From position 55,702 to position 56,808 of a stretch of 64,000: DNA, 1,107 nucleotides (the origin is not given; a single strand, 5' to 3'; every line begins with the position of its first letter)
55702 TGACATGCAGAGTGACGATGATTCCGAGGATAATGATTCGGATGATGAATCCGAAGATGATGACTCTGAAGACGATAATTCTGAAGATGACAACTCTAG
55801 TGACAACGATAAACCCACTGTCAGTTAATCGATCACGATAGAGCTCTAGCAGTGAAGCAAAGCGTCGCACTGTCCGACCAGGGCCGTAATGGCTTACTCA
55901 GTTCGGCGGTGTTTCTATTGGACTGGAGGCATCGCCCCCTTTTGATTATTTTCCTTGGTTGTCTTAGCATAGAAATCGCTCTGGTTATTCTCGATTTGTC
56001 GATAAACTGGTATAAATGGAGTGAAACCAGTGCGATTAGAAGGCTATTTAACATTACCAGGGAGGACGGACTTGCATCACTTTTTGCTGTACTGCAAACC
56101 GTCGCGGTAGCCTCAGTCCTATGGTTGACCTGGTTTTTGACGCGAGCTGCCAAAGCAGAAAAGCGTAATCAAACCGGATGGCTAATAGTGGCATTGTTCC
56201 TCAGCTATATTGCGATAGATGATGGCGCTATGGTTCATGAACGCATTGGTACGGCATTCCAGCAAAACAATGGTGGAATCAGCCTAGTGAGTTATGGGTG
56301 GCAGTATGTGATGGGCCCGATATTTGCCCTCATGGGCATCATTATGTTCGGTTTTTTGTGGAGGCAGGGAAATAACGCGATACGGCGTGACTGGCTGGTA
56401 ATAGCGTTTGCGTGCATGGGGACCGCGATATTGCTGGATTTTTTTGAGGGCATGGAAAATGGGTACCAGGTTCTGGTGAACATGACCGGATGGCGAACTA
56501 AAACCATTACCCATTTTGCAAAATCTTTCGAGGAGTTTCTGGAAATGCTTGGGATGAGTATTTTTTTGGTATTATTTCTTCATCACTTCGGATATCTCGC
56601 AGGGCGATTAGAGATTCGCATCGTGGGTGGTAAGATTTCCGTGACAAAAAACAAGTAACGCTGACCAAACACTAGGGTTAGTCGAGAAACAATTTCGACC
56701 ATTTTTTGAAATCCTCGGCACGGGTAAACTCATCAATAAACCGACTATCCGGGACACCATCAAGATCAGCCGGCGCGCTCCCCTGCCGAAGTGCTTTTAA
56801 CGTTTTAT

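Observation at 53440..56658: Uncharacterised envelope locus: two poly-acidic-tailed lipoproteins, an HTH-like protein and a membrane protein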

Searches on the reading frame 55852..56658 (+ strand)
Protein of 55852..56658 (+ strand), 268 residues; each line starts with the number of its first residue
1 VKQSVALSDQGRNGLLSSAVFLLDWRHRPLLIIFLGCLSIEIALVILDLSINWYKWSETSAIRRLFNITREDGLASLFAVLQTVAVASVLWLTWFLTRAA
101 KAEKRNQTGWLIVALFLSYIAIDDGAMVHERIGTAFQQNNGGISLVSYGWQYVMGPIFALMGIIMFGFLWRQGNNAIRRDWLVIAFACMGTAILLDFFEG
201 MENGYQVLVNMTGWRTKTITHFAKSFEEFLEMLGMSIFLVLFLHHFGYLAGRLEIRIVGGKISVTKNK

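Call 3: search_protein_families(library=pfam, proteins=[window:55852-56658:+], max_evalue=1)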
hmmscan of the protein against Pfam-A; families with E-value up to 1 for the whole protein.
window:55852-56658:+ (268 aa): 1 family
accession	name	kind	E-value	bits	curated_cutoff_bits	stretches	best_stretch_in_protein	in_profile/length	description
PF09346.15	SMI1_KNR4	-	0.00065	20.7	25.4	1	138-231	28-124/125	SMI1 / KNR4 family (SUKH-1)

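Call 4: search_protein_families(library=ncbifam, proteins=[window:55852-56658:+], max_evalue=1)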
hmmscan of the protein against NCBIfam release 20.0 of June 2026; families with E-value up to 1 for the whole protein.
window:55852-56658:+ (268 aa): 0 families

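Call 34: find_homologous_proteins(query=window:55852-56658:+)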
Query window:55852-56658:+ (268 aa): 294 proteins with E <= 0.001 among 2417 candidates; the best 120 are listed.
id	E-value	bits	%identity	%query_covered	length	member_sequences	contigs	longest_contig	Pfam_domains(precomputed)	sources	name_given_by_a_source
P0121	6.8e-170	582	98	100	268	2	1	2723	-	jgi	jgi:hypothetical protein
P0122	7.3e-159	546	91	100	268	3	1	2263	-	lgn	-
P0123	3.7e-110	386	65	99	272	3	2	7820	-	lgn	-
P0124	5.0e-110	385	63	98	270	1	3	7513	-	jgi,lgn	jgi:hypothetical protein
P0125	5.1e-107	376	67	90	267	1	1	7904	-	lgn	-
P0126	6.1e-107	375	63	99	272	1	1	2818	-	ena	-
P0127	6.6e-107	375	61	99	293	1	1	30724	-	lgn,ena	-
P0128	1.3e-106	374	62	100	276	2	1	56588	-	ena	-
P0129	3.2e-94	334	61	89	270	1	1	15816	-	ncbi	-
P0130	8.2e-94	332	58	96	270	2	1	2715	-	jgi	jgi:hypothetical protein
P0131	5.4e-93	330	58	95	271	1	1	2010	-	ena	-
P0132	2.1e-92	328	57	96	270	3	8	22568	-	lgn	-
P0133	3.0e-92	327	58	90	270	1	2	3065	-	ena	-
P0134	8.1e-92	326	56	96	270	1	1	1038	-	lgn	-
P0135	8.2e-91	322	60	89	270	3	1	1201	-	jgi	jgi:hypothetical protein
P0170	4.0e-69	251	47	90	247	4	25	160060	-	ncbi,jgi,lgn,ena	jgi:hypothetical protein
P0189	4.5e-66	241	50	86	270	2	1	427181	-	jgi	-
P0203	1.4e-62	230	45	96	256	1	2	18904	-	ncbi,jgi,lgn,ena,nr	ncbi:MAG: hypothetical protein OEQ39_12510 [Gammaproteobacteria bacterium]|nr:hypothetical protein [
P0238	3.5e-45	173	39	92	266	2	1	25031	-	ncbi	ncbi:hypothetical protein ACFLT9_05585 [Acidobacteriota bacterium]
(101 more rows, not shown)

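Call 35: find_encoding_contigs(protein=P0189, flank=6000, max_places=1)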
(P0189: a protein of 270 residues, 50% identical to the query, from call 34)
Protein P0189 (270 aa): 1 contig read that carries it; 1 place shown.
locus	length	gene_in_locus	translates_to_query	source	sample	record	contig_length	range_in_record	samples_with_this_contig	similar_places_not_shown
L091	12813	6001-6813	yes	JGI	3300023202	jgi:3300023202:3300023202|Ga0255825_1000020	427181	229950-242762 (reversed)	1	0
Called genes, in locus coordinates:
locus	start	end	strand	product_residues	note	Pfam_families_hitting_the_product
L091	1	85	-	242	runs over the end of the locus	-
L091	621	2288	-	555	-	PF02463:SMC_N (faint), PF00005:ABC_tran, PF13304:AAA_21 (faint), PF12848:ABC_tran_Xtn, PF00005:ABC_tran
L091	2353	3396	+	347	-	PF03706:LPG_synthase_TM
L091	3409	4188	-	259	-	-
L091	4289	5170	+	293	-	PF20112:DUF6502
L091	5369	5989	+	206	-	PF13620:CarboxypepD_reg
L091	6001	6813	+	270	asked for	-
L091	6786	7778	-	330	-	PF01073:3Beta_HSD, PF01370:Epimerase, PF02719:Polysacc_synt_2 (faint), PF04321:RmlD_sub_bind (weak), PF13460:NAD_binding_10, PF16363:GDP_Man_Dehyd, PF07993:NAD_binding_4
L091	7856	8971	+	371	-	PF13469:Sulfotransfer_3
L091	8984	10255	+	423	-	PF07690:MFS_1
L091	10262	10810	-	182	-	PF00719:Pyrophosphatase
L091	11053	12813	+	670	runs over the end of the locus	PF03030:H_PPase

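Call 36: find_encoding_contigs(protein=P0203, flank=6000, max_places=1)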
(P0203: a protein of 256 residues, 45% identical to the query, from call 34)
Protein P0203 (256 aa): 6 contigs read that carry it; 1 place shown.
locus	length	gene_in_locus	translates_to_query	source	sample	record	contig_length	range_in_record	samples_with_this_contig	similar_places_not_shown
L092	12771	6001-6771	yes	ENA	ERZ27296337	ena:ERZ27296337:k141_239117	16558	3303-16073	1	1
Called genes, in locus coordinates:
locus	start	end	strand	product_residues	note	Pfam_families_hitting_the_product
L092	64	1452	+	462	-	PF00171:Aldedh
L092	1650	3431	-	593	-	PF20423:AceK_regulatory, PF06315:AceK_kinase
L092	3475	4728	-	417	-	PF00180:Iso_dh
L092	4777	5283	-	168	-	-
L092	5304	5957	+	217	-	PF22904:NOMO1-like_2nd (weak), PF13620:CarboxypepD_reg (weak), PF17210:SdrD_B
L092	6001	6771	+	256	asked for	-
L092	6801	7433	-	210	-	-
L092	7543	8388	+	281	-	PF20112:DUF6502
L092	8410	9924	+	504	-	PF00512:HisKA, PF02518:HATPase_c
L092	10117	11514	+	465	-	PF00072:Response_reg, PF00158:Sigma54_activat, PF14532:Sigma54_activ_2, PF07728:AAA_5 (weak), PF25601:AAA_lid_14, PF02954:HTH_8, PF13556:HTH_30 (faint)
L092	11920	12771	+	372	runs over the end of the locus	PF01075:Glyco_transf_9 (weak)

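Call 37: find_encoding_contigs(protein=P0170, flank=6000, max_places=2)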
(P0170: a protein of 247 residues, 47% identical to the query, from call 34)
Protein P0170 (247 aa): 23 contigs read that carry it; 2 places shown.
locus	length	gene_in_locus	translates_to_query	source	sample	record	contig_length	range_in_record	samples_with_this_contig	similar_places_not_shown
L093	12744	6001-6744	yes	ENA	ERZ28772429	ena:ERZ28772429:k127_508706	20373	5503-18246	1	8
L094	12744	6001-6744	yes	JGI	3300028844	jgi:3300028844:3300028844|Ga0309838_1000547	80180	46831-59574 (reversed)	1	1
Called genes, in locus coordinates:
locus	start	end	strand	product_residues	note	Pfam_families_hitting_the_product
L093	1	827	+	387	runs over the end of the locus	PF01321:Creatinase_N, PF00557:Peptidase_M24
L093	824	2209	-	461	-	PF00202:Aminotran_3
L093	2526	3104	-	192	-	-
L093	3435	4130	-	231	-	-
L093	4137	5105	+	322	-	PF20112:DUF6502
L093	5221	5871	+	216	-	PF22904:NOMO1-like_2nd, PF13620:CarboxypepD_reg, PF17210:SdrD_B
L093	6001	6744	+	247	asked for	-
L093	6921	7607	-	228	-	PF00730:HhH-GPD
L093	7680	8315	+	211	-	PF13548:DUF4126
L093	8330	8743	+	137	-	PF03653:UPF0093, PF05425:CopD (weak)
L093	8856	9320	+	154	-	PF00588:SpoU_methylase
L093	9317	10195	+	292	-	PF00892:EamA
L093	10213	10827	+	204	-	PF01613:Flavin_Reduct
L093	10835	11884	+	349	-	PF04307:YdjM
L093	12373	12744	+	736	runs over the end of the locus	PF17764:PriA_3primeBD, PF00270:DEAD, PF04851:ResIII, PF18319:Zn_ribbon_PriA, PF00271:Helicase_C, PF18074:PriA_C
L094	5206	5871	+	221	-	PF13620:CarboxypepD_reg, PF22904:NOMO1-like_2nd, PF17210:SdrD_B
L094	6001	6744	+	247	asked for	-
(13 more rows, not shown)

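Call 38: find_encoding_contigs(protein=P0238, flank=6000, max_places=1)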
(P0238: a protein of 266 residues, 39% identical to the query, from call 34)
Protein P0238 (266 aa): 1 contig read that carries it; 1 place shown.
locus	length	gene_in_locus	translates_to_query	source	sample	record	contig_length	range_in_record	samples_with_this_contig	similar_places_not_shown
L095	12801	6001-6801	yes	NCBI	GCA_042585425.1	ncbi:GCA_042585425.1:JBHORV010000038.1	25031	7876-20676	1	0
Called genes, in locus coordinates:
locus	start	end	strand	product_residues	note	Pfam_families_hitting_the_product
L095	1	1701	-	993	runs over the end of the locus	PF07494:Reg_prop (faint), PF07495:Y_Y_Y, PF07568:HisKA_2, PF02518:HATPase_c, PF13581:HATPase_c_2 (weak)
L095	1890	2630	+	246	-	PF01925:TauE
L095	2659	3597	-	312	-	PF00248:Aldo_ket_red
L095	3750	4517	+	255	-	PF14268:YoaP (faint)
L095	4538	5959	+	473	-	PF01120:Alpha_L_fucos, PF00754:F5_F8_type_C, PF22633:F5_F8_type_C_2 (weak)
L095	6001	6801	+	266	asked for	-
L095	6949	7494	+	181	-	-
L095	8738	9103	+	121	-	PF18024:HTH_50, PF02954:HTH_8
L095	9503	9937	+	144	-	PF00499:Oxidored_q3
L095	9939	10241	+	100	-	PF00420:Oxidored_q2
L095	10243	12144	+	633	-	PF00662:Proton_antipo_N, PF00361:Proton_antipo_M, PF01010:Proton_antipo_C (weak)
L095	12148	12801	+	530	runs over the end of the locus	PF00361:Proton_antipo_M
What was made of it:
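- The membrane protein is present in only about half of the LipoA/B loci and also occurs without DUF6502, as in Acidobacteriota L095 (call 38).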

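Call 42: search_solved_structures(query=A3, max_evalue=5)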
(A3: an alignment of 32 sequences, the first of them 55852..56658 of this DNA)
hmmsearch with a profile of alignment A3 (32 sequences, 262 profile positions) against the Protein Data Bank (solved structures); distinct sequences matched with E-value up to 5: 1.
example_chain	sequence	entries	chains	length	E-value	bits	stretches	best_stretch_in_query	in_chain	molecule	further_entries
8ap6_I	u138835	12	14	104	0.56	12.5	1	149-171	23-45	subunit-i/j | subunit i/j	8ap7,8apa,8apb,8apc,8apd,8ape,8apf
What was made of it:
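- On Any characterised membrane-protein family: Memb: PDB sequence search gave nothing (call 42).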

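Call 49: predict_structure(alignment_id=A3)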
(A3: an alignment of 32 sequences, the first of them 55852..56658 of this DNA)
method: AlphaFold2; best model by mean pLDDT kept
length: 268 residues; sequences in the alignment: 32
mean_pLDDT: 92.2   pTM: 0.86
mean pLDDT of the five models: 92.2, 90.9, 90.6, 90.4, 90.2
residues with pLDDT >= 90: 216; 70-90: 29; 50-70: 23; < 50: 0
segments of 3 or more residues with pLDDT < 50: none
pLDDT, mean of each block of 10 residues (from residue 1): 66 63 74 98 98 96 95 95 98 96 97 98 96 95 90 95 98 91 98 95 94 96 96 98 95 89 85
secondary structure, 60 per line:
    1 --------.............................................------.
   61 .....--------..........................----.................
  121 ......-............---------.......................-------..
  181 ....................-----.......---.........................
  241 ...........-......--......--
elements in order: H9-53 H60-65 H74-99 H104-126 H128-139 H149-171 H179-200 H206-212 H216-251 E253-258 E261-266
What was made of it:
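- Checked: The 268-aa protein is a six-long-helix membrane protein (pLDDT 92, call 49).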

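Call 52: fold_search(model_id=the predicted structure, library=pdb)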
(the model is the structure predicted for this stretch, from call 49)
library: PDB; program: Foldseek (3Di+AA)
matches with E <= 10: 314; with E <= 0.001: 0
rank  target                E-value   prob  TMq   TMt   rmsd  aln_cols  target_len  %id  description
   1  6tot_A                2.2e-01  0.51  0.29  0.27  17.6       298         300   12  Crystal structure of the Orexin-1 receptor in complex with lemborexant (released 2020-01-15)
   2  9nor_A                2.3e-01  0.75  0.35  0.16  10.4       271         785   12  Human sweet taste receptor composed of TAS1R2 and TAS1R3 GPCRs from the combined datasets (released 2025-05-14)
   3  9oq0_A                2.9e-01  0.66  0.34  0.33  10.3       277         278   13  Structure of the sweet receptor bound to sucralose in the compact state, transmembrane domain (released 2025-08-27)
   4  9opy_A                3.4e-01  0.47  0.31  0.14  14.7       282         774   11  Structure of the sweet receptor in the apo state (released 2025-09-03)
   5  6tq4_A                3.7e-01  0.38  0.30  0.28  15.2       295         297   11  Crystal structure of the Orexin-1 receptor in complex with Compound 16 (released 2020-01-01)
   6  9iqg_B                4.1e-01  0.18  0.18  0.09  21.8       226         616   12  Cryo-EM structure of MsRv1273c/72c from Mycobacterium smegmatis in the ATP|ADP+Vi-bound Occ (Vi) state (released 2025-05-14)
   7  6tod_B                5.0e-01  0.30  0.27  0.24  14.3       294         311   12  Crystal structure of the Orexin-1 receptor in complex with EMPA (released 2020-01-01)
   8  6tq6_A                6.1e-01  0.30  0.30  0.28  17.8       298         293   11  Crystal structure of the Orexin-1 receptor in complex with Compound 14 (released 2020-01-01)
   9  8tr0_A                7.4e-01  0.47  0.32  0.15  11.1       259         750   11  Metabotropic glutamate receptor 3 class 3 bound to antagonist LY 341495 (released 2024-07-31)
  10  4o7g_A                7.4e-01  0.15  0.19  0.22  15.7       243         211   11  Crystal Structure of Ascorbate-bound Cytochrome b561, crystal soaked in 1 M L-ascorbate for 40 minutes (released 2014-02-05)
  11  6tos_B                8.1e-01  0.23  0.29  0.27  14.9       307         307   11  Crystal structure of the Orexin-1 receptor in complex with GSK1059865 (released 2020-01-15)
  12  6tp4_A                8.6e-01  0.25  0.29  0.28  18.5       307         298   12  Crystal structure of the Orexin-1 receptor in complex with ACT-462206 (released 2020-01-01)
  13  7s8o_R                9.0e-01  0.12  0.20  0.20  11.8       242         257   13  CryoEM structure of Gi-coupled MRGPRX2 with small molecule agonist (R)-Zinc-3573 (released 2021-11-17)
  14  8jd3_3                9.9e-01  0.41  0.33  0.15   9.2       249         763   10  Cryo-EM structure of Gi1-bound mGlu2-mGlu3 heterodimer (released 2023-06-21)
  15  8jcu_2                9.9e-01  0.18  0.26  0.13  15.3       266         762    8  Cryo-EM structure of mGlu2-mGlu3 heterodimer in presence of LY341495 (dimerization mode I) (released 2023-06-21)
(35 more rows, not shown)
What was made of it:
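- On Any characterised membrane-protein family: Memb: Foldseek best TM-score 0.35, E at least 0.22, despite pLDDT 92 (calls 49, 52).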

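Call 70: search_protein_representatives(alignment_id=A3)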
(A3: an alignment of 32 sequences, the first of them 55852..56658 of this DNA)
Query: 32 sequences, 262 profile positions. Proteins with E-value up to 0.001 (for the whole library): 5707; up to 1e-10: 1357; up to 1e-30: 397. The best 150 are listed.
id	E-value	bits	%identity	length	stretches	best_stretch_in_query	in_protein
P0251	1.2e-100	352.3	-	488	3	14-252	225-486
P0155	3.9e-96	337.6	-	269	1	20-258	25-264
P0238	6.8e-93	326.9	-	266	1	6-250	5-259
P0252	5.7e-92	323.9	-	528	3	16-255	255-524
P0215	9.3e-89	313.4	-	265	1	11-251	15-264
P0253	1.1e-86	306.6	-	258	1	18-254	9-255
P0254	3.7e-86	304.9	-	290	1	6-251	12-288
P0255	4.8e-86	304.5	-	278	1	12-252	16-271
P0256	1.1e-85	303.3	-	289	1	14-255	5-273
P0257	1.3e-84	299.8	-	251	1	13-251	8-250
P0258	8.9e-84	297.1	-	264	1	11-254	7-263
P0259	1.0e-82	293.6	-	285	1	11-258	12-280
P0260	1.8e-82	292.8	-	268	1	10-247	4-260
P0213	2.5e-82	292.3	-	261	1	21-257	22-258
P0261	1.3e-81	289.9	-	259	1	18-252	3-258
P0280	1.5e-74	266.8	-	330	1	14-255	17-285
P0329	4.6e-68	245.5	-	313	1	17-251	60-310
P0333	2.3e-66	240.0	-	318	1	9-254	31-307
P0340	1.1e-65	237.7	-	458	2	32-252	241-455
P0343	2.2e-65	236.8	-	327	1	13-256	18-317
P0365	1.8e-62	227.2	-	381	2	136-256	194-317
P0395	1.2e-59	217.9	-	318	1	9-258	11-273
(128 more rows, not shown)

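Call 71: search_protein_families(library=pfam, proteins=[P0251, P0252, P0340, P0365, P0280, P0333, P0343, P0329, P0395], max_evalue=0.01)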
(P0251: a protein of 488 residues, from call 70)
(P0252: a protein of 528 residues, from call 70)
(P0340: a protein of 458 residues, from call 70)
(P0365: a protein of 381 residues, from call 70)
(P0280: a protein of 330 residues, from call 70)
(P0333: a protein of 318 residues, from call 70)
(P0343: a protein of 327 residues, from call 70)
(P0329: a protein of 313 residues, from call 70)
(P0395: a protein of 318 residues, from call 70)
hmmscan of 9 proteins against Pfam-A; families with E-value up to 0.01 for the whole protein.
P0251 (488 aa): 0 families

P0252 (528 aa): 1 family
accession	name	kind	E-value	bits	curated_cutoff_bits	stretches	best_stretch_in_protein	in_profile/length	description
PF23417.1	STING_TM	-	0.0018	19.1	28.1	1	104-172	3-68/109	STING transmembrane domain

P0340 (458 aa): 0 families

P0365 (381 aa): 0 families

P0280 (330 aa): 0 families

P0333 (318 aa): 0 families

P0343 (327 aa): 0 families

P0329 (313 aa): 1 family
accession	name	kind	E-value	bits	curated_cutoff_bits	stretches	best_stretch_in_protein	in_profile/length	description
PF06197.19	DUF998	-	0.0008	19.5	30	1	113-157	39-84/184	Protein of unknown function (DUF998)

P0395 (318 aa): 0 families
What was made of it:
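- On Any characterised membrane-protein family: Memb: Fused homologues add no domain (call 71).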
